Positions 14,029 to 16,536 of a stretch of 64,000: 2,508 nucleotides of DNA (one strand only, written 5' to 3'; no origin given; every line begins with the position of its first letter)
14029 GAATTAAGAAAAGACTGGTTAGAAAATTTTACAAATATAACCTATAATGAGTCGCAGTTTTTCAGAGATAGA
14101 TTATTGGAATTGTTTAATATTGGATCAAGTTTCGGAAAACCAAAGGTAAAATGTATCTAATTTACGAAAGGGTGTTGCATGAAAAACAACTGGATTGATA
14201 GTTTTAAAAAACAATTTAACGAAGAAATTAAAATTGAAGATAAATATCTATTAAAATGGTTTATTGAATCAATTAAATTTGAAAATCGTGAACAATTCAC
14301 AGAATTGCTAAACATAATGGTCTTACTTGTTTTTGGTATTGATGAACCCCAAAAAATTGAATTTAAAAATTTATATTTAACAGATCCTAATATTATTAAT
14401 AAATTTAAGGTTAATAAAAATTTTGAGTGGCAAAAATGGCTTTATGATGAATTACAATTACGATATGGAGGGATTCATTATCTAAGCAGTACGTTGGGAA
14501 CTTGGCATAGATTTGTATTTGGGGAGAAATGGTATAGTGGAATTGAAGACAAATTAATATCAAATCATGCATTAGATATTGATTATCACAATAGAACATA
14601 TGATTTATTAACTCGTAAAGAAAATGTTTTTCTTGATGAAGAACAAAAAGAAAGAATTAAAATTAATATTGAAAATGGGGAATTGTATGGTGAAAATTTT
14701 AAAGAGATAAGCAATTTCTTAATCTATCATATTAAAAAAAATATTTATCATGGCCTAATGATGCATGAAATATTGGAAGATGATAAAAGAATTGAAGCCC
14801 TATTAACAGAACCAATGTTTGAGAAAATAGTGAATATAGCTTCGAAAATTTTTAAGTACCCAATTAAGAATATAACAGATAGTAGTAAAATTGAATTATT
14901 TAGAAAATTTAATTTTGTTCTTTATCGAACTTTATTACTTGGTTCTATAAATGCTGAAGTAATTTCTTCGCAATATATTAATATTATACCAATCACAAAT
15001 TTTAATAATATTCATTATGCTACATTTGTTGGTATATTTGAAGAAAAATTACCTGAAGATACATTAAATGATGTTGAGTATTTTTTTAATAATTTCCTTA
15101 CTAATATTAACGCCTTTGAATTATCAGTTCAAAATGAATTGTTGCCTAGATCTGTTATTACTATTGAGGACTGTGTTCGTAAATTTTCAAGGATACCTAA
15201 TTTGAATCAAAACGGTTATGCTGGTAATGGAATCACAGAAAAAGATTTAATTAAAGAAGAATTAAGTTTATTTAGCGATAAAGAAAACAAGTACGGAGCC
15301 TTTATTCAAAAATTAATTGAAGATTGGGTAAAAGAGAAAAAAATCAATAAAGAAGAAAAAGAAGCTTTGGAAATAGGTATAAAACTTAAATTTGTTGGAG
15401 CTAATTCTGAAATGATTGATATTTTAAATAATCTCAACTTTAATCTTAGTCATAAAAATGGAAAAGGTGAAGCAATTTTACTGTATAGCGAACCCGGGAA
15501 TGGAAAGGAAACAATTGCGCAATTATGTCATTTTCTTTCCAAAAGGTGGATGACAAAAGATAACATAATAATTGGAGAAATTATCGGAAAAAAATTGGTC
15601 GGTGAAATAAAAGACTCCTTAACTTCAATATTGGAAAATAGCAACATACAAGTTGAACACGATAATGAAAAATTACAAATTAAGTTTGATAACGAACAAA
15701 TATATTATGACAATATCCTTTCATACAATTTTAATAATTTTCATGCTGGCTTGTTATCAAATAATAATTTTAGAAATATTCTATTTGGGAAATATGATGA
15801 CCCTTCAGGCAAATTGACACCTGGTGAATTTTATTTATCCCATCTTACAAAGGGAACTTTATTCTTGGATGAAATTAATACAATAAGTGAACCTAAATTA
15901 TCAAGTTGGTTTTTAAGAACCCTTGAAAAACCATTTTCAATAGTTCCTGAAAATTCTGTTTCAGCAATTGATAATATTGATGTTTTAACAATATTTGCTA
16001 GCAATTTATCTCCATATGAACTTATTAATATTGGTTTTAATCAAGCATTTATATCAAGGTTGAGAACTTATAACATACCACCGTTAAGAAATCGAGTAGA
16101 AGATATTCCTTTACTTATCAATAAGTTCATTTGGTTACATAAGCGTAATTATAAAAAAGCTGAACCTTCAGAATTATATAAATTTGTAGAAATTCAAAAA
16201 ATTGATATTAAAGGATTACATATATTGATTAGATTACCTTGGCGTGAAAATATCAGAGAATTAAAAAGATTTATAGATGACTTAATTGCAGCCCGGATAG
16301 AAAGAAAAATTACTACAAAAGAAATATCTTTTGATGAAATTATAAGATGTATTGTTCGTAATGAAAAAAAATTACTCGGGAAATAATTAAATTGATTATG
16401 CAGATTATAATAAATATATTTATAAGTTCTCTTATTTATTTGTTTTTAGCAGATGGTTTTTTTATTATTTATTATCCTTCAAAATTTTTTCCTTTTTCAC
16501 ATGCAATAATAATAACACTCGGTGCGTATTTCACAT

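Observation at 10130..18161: Liv-type ABC importer operon carrying an embedded B12-radical SAM enzyme and a degenerate sigma54-type AAA+ protein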

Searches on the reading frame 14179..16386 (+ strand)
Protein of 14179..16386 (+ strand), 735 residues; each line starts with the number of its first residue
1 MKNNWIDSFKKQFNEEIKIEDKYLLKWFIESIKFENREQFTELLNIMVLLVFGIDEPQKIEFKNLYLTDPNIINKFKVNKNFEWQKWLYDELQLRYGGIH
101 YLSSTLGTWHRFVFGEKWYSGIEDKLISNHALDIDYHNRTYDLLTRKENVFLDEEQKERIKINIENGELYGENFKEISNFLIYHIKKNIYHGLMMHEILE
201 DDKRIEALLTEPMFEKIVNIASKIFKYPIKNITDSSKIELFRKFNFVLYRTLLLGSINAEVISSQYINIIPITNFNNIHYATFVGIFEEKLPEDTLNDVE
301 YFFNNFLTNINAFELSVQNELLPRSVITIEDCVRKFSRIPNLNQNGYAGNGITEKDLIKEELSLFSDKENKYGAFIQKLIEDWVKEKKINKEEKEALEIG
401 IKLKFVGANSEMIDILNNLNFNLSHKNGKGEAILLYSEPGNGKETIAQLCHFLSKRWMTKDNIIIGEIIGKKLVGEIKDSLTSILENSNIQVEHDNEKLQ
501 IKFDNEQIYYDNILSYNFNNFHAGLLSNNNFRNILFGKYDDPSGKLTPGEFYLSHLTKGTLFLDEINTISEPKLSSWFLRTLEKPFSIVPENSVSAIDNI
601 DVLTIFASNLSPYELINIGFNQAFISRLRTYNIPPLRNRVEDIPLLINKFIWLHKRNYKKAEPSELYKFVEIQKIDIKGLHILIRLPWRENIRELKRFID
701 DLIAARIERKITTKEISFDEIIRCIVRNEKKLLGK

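Call 3: search_protein_families(library=pfam, proteins=[window:14179-16386:+], max_evalue=0.01)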
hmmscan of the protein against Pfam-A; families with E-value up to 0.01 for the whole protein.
window:14179-16386:+ (735 aa): 2 families
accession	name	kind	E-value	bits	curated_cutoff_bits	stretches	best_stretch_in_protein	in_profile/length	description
PF25601.1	AAA_lid_14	-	7.2e-08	32.6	27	1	637-716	1-70/87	AAA+ ATPase lid domain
PF00158.32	Sigma54_activat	-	3.8e-06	27.1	20.2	0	552-633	88-167/168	Sigma-54 interaction domain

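Call 4: search_protein_families(library=ncbifam, proteins=[window:14179-16386:+], max_evalue=0.01)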
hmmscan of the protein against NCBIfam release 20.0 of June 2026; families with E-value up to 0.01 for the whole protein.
window:14179-16386:+ (735 aa): 22 families
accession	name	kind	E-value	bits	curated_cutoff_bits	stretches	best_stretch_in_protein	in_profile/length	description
TIGR02974.1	phageshock_pspF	equivalog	6.4e-14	51.9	443.55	2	557-720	93-247/336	phage shock protein operon transcriptional activator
NF041552.1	TF_PrdR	equivalog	1.8e-13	49.7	795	1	557-717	361-511/577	sigma-54 dependent transcriptional regulator PrdR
NF008469.0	PRK11361.1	equivalog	5.1e-12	45.2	714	1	555-703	235-373/461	acetoacetate metabolism transcriptional regulator AtoC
TIGR01817.1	nifA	equivalog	1.1e-11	44.3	528.85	1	557-720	290-442/534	nif-specific transcriptional activator NifA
NF007689.0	PRK10365.1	equivalog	1.1e-10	41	760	1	558-715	234-381/441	sigma-54-dependent response regulator transcription factor ZraR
NF051870.1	NAssimRespRegNtrX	equivalog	1.4e-10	40.6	600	1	518-704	193-366/452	nitrogen assimilation response regulator NtrX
TIGR02329.1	propionate_PrpR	equivalog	5e-10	38.6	499.2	1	557-703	307-447/526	propionate catabolism operon regulatory protein PrpR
NF011958.0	PRK15429.1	equivalog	5.4e-10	38.5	830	1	549-700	467-606/692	formate hydrogenlyase transcriptional activator FlhA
NF003451.0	PRK05022.1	equivalog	1.1e-09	37.6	476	1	550-700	279-417/512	nitric oxide reductase transcriptional regulator NorR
NF041906.1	V4R_TF_MobR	exception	1.3e-09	37.1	999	1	557-700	326-459/544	phenol degradation transcriptional regulator MobR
NF038308.1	RNA_repair_RtcR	equivalog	1.5e-09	37.3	650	1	555-715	276-431/530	RNA repair transcriptional activator RtcR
NF008485.2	PRK11388.1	equivalog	1.7e-09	36.6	551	1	525-716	393-571/643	dihydroxyacetone kinase operon transcriptional regulator DhaR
NF008622.0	PRK11608.1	equivalog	3e-09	36.4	529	2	557-711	100-245/329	phage shock protein operon transcriptional activator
NF011953.0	PRK15424.1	equivalog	5.6e-09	35.1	703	1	557-703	322-462/538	propionate catabolism operon regulatory protein PrpR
TIGR01818.1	ntrC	equivalog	8.7e-09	34.7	558.6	1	558-716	229-377/463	nitrogen regulation protein NR(I)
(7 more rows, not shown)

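Call 8: find_homologous_proteins(query=window:14179-16386:+)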
Query window:14179-16386:+ (735 aa): 6 proteins with E <= 0.001 among 8000 candidates.
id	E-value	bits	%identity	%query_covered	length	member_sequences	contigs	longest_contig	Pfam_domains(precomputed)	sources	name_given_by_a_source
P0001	0.0e+0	1635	100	100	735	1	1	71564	PF00158.33,PF25601.2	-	-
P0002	1.2e-240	819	56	100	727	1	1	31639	PF00158.33,PF25601.2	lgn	-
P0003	2.5e-7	48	30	38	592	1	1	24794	PF00158.33,PF25601.2,PF02954.26,PF00004.36,PF14532.13,PF07728.21,PF01078.28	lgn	-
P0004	4.3e-5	40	32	25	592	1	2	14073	PF13185.13,PF00158.33,PF25601.2,PF01590.33,PF02954.26,PF00004.36,PF14532.13,PF07728.21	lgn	-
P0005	9.5e-5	39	29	37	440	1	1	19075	PF13426.14,PF13188.14,PF00158.33,PF07724.21,PF25601.2,PF02954.26,PF08448.17,PF00989.32,PF14532.13,PF07728.21,PF01078.28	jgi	jgi:PAS domain S-box-containing protein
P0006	1.1e-4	39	30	25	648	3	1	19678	PF13426.14,PF00158.33,PF07724.21,PF25601.2,PF01590.33,PF02954.26,PF08448.17,PF14532.13,PF07728.21,PF26965.1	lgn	-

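Call 9: find_encoding_contigs(protein=P0002, flank=10000)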
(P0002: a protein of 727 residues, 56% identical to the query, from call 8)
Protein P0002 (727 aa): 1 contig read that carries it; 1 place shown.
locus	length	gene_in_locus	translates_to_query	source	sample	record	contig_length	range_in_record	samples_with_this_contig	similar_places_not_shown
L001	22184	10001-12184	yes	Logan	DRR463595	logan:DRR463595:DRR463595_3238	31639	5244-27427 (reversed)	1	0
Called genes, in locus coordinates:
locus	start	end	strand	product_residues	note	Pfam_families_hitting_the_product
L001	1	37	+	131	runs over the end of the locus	PF08870:DndE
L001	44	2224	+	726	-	PF13091:PLDc_2 (faint), PF00270:DEAD, PF04851:ResIII, PF00271:Helicase_C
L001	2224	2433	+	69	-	-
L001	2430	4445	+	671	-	PF02463:SMC_N (weak), PF13476:AAA_23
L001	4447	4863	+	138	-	PF27807:DNA_S_mod_dnd_assoc_4 (weak)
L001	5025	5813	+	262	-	PF05066:HARE-HTH (weak), PF04471:Mrr_cat, PF22722:NA-iREase1 (weak)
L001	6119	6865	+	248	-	PF13476:AAA_23 (weak), PF00005:ABC_tran, PF13304:AAA_21 (faint)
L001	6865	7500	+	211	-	PF02463:SMC_N (weak), PF00005:ABC_tran, PF13555:AAA_29 (weak), PF13304:AAA_21 (weak)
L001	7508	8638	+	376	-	PF13433:Peripla_BP_5, PF13458:Peripla_BP_6, PF01094:ANF_receptor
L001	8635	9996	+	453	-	PF02310:B12-binding, PF04055:Radical_SAM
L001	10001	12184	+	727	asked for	PF00158:Sigma54_activat (faint), PF25601:AAA_lid_14 (weak)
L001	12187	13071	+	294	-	PF02653:BPD_transp_2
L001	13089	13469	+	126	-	-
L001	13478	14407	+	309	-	PF02653:BPD_transp_2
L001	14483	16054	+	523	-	PF12161:HsdM_N, PF02384:N6_Mtase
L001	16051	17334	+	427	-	PF01420:Methylase_S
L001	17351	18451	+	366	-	PF06114:Peptidase_M78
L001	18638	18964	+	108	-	PF14367:DUF4411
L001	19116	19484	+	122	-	-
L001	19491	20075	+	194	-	-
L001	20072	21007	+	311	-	PF04371:PAD_porph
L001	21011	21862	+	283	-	-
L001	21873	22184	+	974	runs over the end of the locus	PF04313:HSDR_N, PF00270:DEAD (weak), PF04851:ResIII, PF18766:SWI2_SNF2, PF22679:T1R_D3-like, PF24361:DUF7517 (faint)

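Call 10: find_encoding_contigs(protein=P0001, flank=10000)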
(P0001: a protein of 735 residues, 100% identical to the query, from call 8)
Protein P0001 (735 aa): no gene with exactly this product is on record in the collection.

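Call 11: search_protein_families(library=padloc, proteins=[window:14179-16386:+], max_evalue=0.01)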
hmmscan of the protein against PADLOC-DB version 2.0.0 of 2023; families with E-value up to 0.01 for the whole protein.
window:14179-16386:+ (735 aa): 2 families
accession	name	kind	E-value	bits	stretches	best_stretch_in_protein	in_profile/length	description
PDLC01995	RtcR_PspF2--CARF_AAA_HTH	-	1.9e-14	51.7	1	554-717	258-411/481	-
PDLC01994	RtcR_PspF1--CARF_AAA_HTH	-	7.2e-06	23.3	1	556-710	249-392/468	-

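Call 17: find_related_loci(query=A1, collection=genome_contigs, flank=10000)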
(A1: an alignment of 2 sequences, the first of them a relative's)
Query A1 (735 aa) in genome_contigs; peptide patterns used: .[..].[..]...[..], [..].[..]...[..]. (x = any residue, [..] = any of these).
123 stretches matched a pattern, but none encodes a relative of the query by tblastn (E <= 1e-3).

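Call 28: search_protein_families(library=pfam, proteins=[L001:13089-13469:+], max_evalue=0.1)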
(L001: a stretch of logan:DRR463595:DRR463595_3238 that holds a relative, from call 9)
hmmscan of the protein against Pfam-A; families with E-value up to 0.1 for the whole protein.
L001:13089-13469:+ (126 aa): 1 family
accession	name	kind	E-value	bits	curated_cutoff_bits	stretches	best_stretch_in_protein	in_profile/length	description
PF14922.11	FWWh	-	0.0017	18.7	25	1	17-52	41-76/150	Protein of unknown function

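Call 29: predict_structure(alignment_id=A1)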
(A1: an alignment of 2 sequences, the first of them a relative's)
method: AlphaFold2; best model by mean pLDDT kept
length: 735 residues; sequences in the alignment: 2
mean_pLDDT: 35.6   pTM: 0.27
mean pLDDT of the five models: 35.6, 35.6, 34.1, 32.8, 31.2
residues with pLDDT >= 90: 0; 70-90: 11; 50-70: 51; < 50: 673
segments of 3 or more residues with pLDDT < 50: 1-166, 188-201, 246-735
pLDDT, mean of each block of 10 residues (from residue 1): 35 36 33 33 33 28 28 30 40 34 35 34 32 30 29 38 48 57 52 42 59 74 59 57 49 34 32 28 38 43 37 26 25 24 26 33 37 40 41 36 31 30 26 25 31 29 28 37 36 38 35 28 29 31 30 27 28 30 29 28 31 35 35 30 36 34 37 33 31 41 45 42 39 33
secondary structure, 60 per line:
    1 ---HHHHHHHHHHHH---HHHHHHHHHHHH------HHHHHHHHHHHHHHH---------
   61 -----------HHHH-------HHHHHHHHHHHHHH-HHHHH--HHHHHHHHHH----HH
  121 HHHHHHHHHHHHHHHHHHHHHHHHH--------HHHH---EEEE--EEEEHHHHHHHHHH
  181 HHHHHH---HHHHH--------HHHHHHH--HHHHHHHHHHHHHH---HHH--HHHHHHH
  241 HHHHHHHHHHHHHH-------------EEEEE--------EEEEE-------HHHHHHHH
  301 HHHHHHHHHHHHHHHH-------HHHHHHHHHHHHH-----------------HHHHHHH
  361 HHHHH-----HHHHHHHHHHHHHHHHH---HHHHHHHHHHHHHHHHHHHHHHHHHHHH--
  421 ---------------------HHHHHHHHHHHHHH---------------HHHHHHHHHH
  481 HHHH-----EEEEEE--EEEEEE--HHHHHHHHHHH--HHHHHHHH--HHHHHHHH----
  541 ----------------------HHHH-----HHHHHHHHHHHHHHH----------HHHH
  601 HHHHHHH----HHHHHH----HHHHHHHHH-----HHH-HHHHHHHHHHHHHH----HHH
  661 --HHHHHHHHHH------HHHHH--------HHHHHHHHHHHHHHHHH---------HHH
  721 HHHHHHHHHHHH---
elements in order (helices of 4 or more, strands of 3 or more residues): H4-15 H19-30 H37-51 H72-75 H83-96 H98-102 H105-114 H119-145 H154-157 E161-164 E167-170 H171-186 H190-194 H203-209 H212-225 H234-254 E268-272 E281-285 H293-316 H324-336 H354-365 H371-387 H391-418 H442-455 H471-484 E490-495 E498-503 H506-516 H519-526 H529-536 H563-566 H572-586 H597-607 H612-617 H622-630 H640-653 H663-672 H679-683 H692-708 H718-732

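Call 40: search_protein_families(library=phrogs, proteins=[window:14179-16386:+], max_evalue=0.001)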
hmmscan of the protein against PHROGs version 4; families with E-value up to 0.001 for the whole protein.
window:14179-16386:+ (735 aa): 1 family
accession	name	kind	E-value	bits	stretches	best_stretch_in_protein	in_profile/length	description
phrog_7998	-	unknown function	3.2e-06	27.5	0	529-717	85-245/339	-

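Call 49: search_solved_structures(query=A5, max_evalue=0.01, show_alignments=2)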
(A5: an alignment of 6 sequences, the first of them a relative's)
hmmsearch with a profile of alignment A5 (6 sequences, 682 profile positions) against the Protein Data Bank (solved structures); distinct sequences matched with E-value up to 0.01: 36.
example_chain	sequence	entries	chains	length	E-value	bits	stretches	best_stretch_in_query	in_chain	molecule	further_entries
1ny6_A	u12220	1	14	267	1.5e-27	99.6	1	472-656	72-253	transcriptional regulator (NtrC family)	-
4ly6_A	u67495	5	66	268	1.7e-27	99.5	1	472-656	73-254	Transcriptional regulator (NtrC family)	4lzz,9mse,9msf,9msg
1ny5_A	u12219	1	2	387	1.4e-26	96.5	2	473-656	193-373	transcriptional regulator (NtrC family)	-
3m0e_A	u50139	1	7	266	1.8e-26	96.1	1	472-656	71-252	Transcriptional regulator (NtrC family)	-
6jdi_A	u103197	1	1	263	4.6e-26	94.7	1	471-650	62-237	Nitrogen assimilation regulatory protein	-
7ejw_C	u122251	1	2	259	7.7e-25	90.7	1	471-650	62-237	Transcriptional regulator FleQ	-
5exp_A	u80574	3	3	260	7.9e-25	90.7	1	471-650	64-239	Transcriptional regulator FleQ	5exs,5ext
6j7e_A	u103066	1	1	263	8.2e-25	90.6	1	471-650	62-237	Nitrogen assimilation regulatory protein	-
6jdl_A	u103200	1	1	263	8.4e-25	90.6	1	471-650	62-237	Nitrogen assimilation regulatory protein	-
4l4u_A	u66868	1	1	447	1.3e-24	89.9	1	473-659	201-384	Transcriptional regulator (NtrC family)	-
5exx_A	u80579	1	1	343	2.5e-24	89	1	471-650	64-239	Transcriptional regulator FleQ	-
3dzd_A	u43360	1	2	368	3.1e-24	88.7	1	471-648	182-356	Transcriptional regulator (NtrC family)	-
8pb9_D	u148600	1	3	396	3.4e-24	88.6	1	471-650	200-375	Transcriptional regulator FleQ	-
8p53_C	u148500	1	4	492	7.2e-24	87.5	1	471-650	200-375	Transcriptional regulator FleQ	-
6iy8_A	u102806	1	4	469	1.1e-21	80.3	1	471-648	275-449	Positive regulator CapR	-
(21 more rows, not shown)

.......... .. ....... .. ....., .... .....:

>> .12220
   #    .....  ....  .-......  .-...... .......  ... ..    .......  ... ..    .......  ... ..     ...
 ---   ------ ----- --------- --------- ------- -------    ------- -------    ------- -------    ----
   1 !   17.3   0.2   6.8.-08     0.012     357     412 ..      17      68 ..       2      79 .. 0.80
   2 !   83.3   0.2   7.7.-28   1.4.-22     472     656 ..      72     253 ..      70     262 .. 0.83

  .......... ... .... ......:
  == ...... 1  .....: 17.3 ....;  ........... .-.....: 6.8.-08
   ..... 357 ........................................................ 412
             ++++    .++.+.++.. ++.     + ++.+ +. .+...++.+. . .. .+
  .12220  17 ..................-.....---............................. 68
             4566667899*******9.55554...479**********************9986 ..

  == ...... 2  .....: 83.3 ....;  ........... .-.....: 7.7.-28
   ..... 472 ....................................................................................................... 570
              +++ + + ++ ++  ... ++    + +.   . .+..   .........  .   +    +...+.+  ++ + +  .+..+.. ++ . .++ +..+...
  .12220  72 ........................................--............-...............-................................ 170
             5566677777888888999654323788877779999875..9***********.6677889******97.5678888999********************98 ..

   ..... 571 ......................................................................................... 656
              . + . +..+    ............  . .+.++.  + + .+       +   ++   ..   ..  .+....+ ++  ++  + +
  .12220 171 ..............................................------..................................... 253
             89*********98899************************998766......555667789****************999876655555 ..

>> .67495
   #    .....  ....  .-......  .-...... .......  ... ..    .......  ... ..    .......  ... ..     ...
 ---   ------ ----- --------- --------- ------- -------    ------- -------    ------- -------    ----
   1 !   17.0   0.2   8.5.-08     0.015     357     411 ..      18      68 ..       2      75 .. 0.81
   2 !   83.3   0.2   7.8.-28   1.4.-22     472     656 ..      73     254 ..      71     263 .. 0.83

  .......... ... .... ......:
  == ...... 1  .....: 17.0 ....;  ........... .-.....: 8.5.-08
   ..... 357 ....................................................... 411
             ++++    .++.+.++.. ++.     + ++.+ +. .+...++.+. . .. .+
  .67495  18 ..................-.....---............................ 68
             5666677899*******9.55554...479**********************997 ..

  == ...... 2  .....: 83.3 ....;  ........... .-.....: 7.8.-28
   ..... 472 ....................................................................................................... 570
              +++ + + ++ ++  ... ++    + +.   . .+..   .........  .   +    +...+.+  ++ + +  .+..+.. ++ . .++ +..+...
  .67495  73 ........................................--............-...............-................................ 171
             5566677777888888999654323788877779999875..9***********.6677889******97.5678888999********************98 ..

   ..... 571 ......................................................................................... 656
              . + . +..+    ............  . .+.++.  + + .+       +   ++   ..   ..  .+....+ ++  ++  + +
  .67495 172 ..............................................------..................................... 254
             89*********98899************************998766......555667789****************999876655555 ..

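Call 61: predict_structure(alignment_id=A5)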
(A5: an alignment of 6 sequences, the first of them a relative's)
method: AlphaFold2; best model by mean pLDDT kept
length: 735 residues; sequences in the alignment: 6
mean_pLDDT: 65.0   pTM: 0.46
mean pLDDT of the five models: 65.0, 64.7, 62.8, 59.5, 47.3
residues with pLDDT >= 90: 18; 70-90: 323; 50-70: 223; < 50: 171
segments of 3 or more residues with pLDDT < 50: 1-7, 17-22, 120-136, 139-167, 253-260, 274-278, 319-334, 336-338, 344-350, 425-429, 457-503, 505-516
pLDDT, mean of each block of 10 residues (from residue 1): 43 49 64 77 80 78 62 82 84 79 66 64 37 46 37 30 39 72 72 67 80 84 64 72 68 45 69 53 77 73 67 54 36 47 44 55 55 64 65 62 55 72 54 81 74 55 34 41 42 41 39 50 83 81 69 74 85 69 63 71 85 88 84 77 78 77 70 77 72 85 90 86 82 62
secondary structure, 60 per line:
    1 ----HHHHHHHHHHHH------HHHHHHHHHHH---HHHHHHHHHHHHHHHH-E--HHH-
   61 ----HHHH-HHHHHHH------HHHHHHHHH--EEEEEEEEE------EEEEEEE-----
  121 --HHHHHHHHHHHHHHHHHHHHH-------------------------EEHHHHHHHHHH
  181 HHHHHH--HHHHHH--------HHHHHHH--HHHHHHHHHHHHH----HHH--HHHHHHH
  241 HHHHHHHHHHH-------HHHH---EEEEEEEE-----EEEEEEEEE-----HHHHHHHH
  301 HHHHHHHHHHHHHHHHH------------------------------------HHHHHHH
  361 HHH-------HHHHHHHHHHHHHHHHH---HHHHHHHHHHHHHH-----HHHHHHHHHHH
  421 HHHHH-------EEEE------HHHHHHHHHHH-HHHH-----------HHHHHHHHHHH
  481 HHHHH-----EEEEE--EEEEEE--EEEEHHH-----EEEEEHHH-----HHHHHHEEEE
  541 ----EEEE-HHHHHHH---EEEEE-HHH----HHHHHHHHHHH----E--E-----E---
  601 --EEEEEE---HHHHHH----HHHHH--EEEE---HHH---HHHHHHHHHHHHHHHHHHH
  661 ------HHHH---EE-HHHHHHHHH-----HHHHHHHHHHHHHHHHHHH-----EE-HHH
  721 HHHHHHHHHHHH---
elements in order (helices of 4 or more, strands of 3 or more residues): H5-16 H23-33 H37-52 H65-68 H70-76 H83-91 E94-102 E109-115 H123-143 H171-186 H189-194 H203-209 H212-224 H234-251 H259-262 E266-273 E279-287 H293-317 H354-363 H371-387 H391-404 H410-425 E433-436 H443-453 H455-458 H470-485 E491-495 E498-503 E506-509 E518-522 H531-536 E537-540 E545-548 H550-556 E560-564 H573-583 E603-608 H612-617 H622-626 E629-632 H642-660 H667-670 H677-685 H691-709 H718-732
